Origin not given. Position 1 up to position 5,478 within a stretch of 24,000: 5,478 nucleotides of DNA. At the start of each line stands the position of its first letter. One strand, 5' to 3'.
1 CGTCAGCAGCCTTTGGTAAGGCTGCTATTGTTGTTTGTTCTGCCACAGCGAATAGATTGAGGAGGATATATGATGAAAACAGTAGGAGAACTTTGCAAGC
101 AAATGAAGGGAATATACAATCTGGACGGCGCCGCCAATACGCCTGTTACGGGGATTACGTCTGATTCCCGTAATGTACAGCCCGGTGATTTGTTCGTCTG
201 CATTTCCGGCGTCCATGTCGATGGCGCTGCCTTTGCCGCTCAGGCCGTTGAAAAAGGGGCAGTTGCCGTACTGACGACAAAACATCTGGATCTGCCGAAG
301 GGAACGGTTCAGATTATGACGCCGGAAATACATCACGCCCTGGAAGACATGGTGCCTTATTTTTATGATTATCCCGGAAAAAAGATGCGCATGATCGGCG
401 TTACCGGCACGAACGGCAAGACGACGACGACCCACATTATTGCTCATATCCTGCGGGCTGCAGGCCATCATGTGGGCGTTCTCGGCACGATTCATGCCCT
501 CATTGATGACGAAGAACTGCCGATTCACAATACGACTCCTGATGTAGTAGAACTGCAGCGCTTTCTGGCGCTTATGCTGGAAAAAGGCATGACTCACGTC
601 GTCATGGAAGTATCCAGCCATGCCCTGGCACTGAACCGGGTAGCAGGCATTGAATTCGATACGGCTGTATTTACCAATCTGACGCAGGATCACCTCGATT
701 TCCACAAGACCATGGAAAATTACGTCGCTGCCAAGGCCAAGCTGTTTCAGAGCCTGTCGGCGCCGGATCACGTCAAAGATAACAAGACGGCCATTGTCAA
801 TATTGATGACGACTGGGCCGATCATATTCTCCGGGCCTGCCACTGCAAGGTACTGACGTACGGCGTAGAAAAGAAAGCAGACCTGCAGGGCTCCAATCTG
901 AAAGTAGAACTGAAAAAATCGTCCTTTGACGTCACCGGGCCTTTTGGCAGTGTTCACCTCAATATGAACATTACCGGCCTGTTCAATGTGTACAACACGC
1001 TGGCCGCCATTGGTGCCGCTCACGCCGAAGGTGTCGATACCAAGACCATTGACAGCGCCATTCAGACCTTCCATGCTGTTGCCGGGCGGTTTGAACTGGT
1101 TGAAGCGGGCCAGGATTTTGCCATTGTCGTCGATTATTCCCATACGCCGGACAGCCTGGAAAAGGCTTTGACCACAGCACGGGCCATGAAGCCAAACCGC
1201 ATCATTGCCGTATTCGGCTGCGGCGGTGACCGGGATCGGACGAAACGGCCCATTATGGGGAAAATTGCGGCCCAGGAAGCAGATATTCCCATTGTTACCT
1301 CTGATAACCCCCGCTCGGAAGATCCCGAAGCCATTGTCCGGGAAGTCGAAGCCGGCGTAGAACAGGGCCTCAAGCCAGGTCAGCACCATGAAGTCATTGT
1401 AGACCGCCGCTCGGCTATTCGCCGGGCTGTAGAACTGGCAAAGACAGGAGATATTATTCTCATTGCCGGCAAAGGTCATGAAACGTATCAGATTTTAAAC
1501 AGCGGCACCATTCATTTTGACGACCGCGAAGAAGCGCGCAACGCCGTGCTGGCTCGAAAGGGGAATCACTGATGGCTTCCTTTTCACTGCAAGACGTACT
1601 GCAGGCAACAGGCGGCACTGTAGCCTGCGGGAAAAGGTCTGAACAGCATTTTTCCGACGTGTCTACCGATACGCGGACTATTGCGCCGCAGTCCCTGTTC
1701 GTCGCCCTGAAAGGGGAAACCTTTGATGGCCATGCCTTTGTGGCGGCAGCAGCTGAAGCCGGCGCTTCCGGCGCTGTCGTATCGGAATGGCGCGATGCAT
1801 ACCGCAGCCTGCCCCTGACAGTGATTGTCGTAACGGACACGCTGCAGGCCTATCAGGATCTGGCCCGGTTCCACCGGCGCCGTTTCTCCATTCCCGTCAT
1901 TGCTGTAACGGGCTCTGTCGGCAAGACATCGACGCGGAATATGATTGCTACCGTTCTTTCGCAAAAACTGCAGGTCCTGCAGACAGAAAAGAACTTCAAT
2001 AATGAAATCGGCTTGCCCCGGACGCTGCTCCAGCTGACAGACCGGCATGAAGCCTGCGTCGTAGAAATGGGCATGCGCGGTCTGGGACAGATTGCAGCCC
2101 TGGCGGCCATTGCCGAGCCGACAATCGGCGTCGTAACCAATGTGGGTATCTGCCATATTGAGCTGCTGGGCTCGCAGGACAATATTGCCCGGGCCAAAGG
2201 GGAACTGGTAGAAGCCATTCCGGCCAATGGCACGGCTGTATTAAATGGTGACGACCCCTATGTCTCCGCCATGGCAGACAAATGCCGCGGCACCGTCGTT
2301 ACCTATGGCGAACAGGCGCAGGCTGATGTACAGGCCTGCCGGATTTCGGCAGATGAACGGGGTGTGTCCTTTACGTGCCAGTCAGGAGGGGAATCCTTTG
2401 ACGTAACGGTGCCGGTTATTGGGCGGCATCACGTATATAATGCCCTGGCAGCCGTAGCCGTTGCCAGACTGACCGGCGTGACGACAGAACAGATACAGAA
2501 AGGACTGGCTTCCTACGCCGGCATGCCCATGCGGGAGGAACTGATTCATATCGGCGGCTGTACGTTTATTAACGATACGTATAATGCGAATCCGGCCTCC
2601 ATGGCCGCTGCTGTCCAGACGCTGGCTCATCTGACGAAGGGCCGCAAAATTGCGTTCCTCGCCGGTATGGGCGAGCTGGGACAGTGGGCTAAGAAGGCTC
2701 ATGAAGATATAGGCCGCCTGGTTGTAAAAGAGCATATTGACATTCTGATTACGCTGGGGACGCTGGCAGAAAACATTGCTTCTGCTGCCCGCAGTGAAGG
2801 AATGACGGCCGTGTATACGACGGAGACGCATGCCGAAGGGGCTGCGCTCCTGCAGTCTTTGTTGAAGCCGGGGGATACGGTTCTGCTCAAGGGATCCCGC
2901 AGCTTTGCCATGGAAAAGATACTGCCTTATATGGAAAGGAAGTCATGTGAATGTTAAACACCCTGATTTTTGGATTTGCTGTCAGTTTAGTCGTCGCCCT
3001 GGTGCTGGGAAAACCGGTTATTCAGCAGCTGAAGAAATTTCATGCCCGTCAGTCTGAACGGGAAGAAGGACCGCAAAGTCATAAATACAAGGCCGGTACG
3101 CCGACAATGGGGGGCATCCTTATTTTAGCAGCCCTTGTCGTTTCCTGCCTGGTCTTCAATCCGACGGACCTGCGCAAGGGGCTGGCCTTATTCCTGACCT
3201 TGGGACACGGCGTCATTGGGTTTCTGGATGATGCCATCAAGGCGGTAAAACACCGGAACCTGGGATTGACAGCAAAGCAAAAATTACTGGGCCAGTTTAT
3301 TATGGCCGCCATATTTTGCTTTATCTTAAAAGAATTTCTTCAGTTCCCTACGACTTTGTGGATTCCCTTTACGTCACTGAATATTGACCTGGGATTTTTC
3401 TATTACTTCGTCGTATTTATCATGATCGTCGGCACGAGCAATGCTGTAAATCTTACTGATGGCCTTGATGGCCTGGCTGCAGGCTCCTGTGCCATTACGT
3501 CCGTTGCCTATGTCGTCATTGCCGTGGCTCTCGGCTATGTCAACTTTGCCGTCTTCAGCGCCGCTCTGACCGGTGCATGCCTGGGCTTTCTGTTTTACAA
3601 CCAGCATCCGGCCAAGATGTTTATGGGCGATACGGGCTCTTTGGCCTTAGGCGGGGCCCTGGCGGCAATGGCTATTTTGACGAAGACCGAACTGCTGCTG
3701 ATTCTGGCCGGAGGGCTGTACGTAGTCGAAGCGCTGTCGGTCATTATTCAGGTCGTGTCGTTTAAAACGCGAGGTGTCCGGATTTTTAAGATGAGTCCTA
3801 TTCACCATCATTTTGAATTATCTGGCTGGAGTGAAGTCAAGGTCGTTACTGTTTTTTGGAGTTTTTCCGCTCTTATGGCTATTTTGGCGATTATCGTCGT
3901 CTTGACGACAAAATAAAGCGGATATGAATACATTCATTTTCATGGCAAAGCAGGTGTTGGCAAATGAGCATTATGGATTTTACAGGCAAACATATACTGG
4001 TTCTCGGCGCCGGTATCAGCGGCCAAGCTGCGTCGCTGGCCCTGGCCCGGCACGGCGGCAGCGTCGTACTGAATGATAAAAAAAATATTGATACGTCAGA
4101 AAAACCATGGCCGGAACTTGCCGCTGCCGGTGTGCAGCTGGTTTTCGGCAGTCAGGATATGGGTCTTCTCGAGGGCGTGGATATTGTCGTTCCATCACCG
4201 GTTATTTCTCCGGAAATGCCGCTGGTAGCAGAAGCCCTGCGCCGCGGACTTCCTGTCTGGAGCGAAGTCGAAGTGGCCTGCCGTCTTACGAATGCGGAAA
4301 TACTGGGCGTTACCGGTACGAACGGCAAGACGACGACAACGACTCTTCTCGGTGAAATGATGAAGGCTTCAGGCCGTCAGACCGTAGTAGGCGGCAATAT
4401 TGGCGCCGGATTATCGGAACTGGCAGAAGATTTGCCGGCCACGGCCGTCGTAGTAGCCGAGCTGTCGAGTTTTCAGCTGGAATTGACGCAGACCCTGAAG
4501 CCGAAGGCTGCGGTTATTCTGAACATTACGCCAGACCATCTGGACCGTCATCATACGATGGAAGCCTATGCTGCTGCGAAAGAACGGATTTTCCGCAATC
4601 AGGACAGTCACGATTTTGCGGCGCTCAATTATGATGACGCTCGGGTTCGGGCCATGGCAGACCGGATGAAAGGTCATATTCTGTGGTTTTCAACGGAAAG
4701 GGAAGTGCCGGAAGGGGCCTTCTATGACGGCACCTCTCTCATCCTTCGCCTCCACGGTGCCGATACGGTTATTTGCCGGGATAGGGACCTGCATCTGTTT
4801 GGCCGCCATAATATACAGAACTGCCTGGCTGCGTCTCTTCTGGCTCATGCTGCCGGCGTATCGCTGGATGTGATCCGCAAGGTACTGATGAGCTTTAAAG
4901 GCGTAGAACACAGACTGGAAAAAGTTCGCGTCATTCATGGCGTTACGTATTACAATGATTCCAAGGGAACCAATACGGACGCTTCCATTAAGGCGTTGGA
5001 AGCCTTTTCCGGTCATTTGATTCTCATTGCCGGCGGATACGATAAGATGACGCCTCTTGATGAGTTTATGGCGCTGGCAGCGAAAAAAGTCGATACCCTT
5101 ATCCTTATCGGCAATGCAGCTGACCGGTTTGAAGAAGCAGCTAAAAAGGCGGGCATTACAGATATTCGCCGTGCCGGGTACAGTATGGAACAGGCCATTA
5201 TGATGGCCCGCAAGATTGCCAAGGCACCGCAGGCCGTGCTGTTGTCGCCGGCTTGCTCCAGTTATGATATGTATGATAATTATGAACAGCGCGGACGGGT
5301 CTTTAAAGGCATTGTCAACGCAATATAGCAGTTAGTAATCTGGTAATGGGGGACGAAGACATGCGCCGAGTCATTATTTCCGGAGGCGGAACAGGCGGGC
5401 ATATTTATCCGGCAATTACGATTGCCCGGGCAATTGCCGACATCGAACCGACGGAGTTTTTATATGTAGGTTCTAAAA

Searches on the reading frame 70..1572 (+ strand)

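Call 7: search_protein_families(library=pfam, proteins=[window:70-1572:+], max_evalue=0.00001)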
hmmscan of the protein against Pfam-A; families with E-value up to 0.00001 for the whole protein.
window:70-1572:+ (500 aa): 3 families
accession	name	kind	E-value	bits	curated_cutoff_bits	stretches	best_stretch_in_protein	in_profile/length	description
PF08245.18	Mur_ligase_M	-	2e-59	201.3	24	1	111-317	1-200/200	Mur ligase middle domain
PF02875.26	Mur_ligase_C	-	4.7e-36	124.9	28.4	1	339-469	1-127/127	Mur ligase, glutamate ligase domain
PF01225.30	Mur_ligase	-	2.3e-10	41.1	21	1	26-95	2-78/95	Mur ligase family, catalytic domain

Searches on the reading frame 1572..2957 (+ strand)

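Call 7: search_protein_families(library=pfam, proteins=[window:1572-2957:+], max_evalue=0.00001)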
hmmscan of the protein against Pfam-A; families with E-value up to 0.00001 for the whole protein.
window:1572-2957:+ (461 aa): 3 families
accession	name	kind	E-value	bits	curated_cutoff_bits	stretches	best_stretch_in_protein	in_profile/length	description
PF08245.18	Mur_ligase_M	-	1.1e-51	176.1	24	1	112-298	1-200/200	Mur ligase middle domain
PF02875.26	Mur_ligase_C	-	7.2e-22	79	28.4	1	321-443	2-127/127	Mur ligase, glutamate ligase domain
PF01225.30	Mur_ligase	-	2.9e-06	28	21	0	28-99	3-92/95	Mur ligase family, catalytic domain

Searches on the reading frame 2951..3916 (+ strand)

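Call 7: search_protein_families(library=pfam, proteins=[window:2951-3916:+], max_evalue=0.00001)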
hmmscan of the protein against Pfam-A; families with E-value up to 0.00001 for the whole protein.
window:2951-3916:+ (321 aa): 2 families
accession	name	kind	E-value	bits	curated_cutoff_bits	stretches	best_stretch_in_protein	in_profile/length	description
PF00953.26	Glycos_transf_4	-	1.2e-38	133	27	1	79-244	4-159/160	Glycosyl transferase family 4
PF10555.14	MraY_sig1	-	2.5e-06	27.1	20.1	1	47-59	1-13/13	Phospho-N-acetylmuramoyl-pentapeptide-transferase signature 1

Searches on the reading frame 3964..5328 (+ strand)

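Call 7: search_protein_families(library=pfam, proteins=[window:3964-5328:+], max_evalue=0.00001)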
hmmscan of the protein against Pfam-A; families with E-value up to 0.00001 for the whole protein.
window:3964-5328:+ (454 aa): 3 families
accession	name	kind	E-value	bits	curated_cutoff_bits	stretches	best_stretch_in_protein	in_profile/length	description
PF08245.18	Mur_ligase_M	-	2.5e-35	122.7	24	1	116-293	1-199/200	Mur ligase middle domain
PF02875.26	Mur_ligase_C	-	9.7e-13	49.5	28.4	1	316-431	1-127/127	Mur ligase, glutamate ligase domain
PF21799.2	MurD-like_N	-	2.3e-06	28.2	27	1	9-98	1-86/88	Mur ligase MurD-like, N-terminal domain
